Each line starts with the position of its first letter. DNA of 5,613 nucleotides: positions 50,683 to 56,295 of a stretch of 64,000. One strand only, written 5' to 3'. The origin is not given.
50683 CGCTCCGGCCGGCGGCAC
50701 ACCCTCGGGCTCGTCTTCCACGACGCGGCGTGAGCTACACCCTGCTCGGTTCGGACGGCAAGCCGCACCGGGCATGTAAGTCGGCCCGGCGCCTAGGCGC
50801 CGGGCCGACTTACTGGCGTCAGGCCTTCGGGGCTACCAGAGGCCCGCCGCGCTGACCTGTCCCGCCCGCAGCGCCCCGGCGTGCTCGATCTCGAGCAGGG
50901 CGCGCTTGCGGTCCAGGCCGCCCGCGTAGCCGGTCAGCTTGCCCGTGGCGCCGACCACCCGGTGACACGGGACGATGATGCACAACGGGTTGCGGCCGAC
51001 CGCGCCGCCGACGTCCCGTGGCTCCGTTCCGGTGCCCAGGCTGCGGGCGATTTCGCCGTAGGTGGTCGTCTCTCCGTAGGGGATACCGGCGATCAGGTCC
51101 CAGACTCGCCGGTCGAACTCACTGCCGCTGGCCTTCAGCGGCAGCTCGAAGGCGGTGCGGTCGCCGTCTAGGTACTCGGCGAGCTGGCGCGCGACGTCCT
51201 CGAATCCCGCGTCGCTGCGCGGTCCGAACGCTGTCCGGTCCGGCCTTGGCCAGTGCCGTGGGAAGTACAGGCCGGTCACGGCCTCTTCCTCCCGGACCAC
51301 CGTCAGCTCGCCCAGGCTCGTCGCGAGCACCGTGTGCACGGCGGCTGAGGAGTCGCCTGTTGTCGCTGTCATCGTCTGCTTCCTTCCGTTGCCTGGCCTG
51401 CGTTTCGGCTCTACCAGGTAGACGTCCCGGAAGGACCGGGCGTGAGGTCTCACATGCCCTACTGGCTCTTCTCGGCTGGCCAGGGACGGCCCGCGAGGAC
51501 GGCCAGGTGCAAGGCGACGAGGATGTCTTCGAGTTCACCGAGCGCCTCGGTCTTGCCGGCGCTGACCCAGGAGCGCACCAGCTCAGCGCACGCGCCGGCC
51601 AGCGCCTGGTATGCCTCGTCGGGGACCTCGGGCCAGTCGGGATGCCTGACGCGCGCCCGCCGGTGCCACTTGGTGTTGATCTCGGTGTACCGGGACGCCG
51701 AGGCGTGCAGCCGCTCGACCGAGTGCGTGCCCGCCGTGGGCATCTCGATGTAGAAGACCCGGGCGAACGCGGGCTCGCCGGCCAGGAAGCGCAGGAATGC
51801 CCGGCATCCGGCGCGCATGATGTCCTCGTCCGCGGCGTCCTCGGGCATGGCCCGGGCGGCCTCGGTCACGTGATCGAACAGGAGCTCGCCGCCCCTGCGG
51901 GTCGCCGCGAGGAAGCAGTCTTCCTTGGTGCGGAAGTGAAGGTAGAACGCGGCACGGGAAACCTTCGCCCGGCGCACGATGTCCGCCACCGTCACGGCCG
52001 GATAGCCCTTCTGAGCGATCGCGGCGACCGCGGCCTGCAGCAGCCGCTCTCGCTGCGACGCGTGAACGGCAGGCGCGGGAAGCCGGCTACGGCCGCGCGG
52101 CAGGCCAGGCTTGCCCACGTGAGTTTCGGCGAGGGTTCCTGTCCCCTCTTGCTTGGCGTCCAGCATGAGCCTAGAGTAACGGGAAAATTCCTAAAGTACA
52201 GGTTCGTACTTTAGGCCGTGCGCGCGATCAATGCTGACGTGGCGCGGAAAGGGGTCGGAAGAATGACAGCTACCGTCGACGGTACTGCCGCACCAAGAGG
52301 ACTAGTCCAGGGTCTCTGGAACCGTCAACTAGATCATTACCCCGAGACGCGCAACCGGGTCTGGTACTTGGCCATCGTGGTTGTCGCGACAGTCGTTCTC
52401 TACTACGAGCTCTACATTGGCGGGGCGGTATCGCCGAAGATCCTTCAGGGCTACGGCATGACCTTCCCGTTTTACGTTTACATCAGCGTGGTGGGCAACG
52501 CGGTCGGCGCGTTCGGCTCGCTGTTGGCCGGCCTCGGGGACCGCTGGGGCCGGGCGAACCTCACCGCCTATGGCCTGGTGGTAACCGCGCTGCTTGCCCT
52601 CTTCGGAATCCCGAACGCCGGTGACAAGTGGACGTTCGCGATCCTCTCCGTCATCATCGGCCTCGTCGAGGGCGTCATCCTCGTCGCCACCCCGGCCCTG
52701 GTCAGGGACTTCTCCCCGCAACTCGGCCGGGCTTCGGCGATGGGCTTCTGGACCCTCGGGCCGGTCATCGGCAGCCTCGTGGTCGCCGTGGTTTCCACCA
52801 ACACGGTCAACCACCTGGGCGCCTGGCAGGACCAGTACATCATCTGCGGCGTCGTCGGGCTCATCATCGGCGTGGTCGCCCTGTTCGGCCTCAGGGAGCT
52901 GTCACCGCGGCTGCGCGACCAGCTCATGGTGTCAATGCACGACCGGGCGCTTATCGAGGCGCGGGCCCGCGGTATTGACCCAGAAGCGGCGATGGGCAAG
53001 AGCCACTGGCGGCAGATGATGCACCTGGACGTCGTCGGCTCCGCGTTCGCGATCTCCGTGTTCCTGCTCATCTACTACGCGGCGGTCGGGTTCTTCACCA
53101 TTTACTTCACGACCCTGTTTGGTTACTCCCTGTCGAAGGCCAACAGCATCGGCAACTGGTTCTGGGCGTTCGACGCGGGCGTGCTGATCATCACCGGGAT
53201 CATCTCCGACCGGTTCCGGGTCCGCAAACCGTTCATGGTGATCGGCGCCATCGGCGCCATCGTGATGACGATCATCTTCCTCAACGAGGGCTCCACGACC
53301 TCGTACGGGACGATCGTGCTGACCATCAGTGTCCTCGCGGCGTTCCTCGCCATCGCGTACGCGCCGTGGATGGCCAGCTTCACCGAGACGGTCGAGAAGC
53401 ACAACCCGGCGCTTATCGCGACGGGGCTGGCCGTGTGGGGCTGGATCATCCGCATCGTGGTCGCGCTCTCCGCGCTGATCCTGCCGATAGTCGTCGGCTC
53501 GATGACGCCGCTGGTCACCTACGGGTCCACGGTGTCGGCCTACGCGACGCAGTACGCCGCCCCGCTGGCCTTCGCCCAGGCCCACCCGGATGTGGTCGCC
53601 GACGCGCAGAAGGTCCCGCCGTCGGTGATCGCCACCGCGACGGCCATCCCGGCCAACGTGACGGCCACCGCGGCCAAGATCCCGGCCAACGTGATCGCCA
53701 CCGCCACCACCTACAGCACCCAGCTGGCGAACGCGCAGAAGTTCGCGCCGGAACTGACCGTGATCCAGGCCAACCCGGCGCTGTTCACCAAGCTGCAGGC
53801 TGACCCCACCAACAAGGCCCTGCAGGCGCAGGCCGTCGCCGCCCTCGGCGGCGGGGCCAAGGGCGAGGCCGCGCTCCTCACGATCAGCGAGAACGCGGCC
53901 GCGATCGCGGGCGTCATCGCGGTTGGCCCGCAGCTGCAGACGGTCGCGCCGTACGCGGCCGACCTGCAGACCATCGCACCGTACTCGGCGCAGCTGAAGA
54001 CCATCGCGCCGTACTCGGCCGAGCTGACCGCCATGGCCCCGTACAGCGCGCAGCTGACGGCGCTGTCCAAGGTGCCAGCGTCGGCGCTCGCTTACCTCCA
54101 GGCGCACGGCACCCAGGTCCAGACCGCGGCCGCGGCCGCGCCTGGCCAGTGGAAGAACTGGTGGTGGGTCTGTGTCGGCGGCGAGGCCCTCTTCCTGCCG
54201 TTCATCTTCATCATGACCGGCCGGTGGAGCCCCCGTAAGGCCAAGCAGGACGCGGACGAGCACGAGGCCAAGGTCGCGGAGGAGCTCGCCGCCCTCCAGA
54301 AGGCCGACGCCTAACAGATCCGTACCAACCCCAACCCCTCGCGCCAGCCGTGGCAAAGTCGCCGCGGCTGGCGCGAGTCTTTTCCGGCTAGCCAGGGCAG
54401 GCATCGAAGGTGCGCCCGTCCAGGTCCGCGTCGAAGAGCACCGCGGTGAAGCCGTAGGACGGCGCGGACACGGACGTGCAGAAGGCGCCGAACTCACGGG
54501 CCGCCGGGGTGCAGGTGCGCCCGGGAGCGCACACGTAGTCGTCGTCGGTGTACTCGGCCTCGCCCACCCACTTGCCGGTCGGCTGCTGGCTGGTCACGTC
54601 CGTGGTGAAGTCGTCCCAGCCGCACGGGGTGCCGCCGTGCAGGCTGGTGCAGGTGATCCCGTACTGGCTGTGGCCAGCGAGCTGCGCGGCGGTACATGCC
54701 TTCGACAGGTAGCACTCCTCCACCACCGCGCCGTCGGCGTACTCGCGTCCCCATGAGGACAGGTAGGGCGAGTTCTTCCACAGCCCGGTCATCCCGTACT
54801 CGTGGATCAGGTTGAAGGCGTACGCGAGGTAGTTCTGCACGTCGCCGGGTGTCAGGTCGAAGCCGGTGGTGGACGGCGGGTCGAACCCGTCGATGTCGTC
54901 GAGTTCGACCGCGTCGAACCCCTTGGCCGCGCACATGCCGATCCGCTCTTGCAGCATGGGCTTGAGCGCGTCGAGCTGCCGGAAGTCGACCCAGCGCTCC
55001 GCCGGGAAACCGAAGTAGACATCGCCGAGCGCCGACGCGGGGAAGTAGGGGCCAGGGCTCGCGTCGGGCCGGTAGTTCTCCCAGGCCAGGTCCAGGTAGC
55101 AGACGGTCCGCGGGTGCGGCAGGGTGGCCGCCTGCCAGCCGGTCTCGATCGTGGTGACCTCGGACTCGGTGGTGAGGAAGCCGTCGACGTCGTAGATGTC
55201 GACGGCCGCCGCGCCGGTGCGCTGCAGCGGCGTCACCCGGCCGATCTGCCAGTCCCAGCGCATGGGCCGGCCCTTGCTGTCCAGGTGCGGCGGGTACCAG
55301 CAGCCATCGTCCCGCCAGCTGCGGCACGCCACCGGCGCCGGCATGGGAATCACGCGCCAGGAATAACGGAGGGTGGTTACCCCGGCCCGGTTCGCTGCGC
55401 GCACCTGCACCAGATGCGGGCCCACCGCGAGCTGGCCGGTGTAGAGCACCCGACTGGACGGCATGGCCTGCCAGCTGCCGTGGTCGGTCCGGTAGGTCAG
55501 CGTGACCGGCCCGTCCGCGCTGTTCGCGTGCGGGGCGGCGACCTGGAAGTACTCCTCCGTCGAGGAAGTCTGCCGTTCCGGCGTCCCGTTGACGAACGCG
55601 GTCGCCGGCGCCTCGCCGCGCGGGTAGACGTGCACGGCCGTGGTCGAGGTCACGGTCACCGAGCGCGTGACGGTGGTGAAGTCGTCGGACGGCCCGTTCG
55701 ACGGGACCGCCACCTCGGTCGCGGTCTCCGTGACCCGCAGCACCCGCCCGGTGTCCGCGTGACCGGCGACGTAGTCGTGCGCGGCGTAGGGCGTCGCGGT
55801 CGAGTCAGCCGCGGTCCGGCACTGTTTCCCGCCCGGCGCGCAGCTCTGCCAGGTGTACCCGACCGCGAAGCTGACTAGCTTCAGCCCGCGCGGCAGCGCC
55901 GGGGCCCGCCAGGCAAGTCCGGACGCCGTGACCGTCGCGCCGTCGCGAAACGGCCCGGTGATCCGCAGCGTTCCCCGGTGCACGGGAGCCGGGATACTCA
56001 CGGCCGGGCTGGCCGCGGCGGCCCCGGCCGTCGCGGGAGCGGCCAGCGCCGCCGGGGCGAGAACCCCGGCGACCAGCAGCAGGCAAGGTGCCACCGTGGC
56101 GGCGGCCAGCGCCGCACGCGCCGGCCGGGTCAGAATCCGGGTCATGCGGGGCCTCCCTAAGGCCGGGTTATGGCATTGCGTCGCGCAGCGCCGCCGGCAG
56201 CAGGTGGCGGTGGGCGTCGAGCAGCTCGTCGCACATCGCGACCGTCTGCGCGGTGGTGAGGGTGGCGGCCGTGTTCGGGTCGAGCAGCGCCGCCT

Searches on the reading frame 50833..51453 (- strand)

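Call 10: search_protein_families(library=pfam, proteins=[window:50833-51453:-], max_evalue=0.001)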
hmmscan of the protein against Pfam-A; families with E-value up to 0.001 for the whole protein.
window:50833-51453:- (206 aa): 2 families
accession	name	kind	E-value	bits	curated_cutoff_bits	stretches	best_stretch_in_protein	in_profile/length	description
PF01035.26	DNA_binding_1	-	4.3e-33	113.5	27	1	112-191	1-80/81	6-O-methylguanine DNA methyltransferase, DNA binding domain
PF02870.21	Methyltransf_1N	-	6.9e-08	33.4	21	1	39-107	2-70/71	6-O-methylguanine DNA methyltransferase, ribonuclease-like domain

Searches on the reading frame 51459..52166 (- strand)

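Call 11: search_protein_families(library=pfam, proteins=[window:51459-52166:-], max_evalue=0.001)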
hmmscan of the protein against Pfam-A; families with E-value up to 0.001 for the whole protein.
window:51459-52166:- (235 aa): 1 family
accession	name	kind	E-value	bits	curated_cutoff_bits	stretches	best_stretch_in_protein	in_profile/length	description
PF00440.29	TetR_N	-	5.6e-17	61.7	24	1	42-88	1-47/47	Bacterial regulatory proteins, tetR family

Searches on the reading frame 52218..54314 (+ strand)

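Call 11: search_protein_families(library=pfam, proteins=[window:52218-54314:+], max_evalue=0.001)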
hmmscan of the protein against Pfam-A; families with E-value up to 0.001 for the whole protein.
window:52218-54314:+ (698 aa): 1 family
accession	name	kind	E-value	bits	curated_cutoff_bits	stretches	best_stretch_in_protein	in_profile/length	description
PF07690.21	MFS_1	-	2.2e-21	76.6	33.4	1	56-399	3-330/347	Major Facilitator Superfamily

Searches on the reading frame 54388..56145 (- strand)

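Call 11: search_protein_families(library=pfam, proteins=[window:54388-56145:-], max_evalue=0.001)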
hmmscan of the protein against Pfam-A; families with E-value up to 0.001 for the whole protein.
window:54388-56145:- (585 aa): 1 family
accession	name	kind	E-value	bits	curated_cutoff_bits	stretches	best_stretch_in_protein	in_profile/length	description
PF03537.19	Glyco_hydro_114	-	6.9e-34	117.5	27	1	296-576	1-228/231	Glycoside-hydrolase family GH114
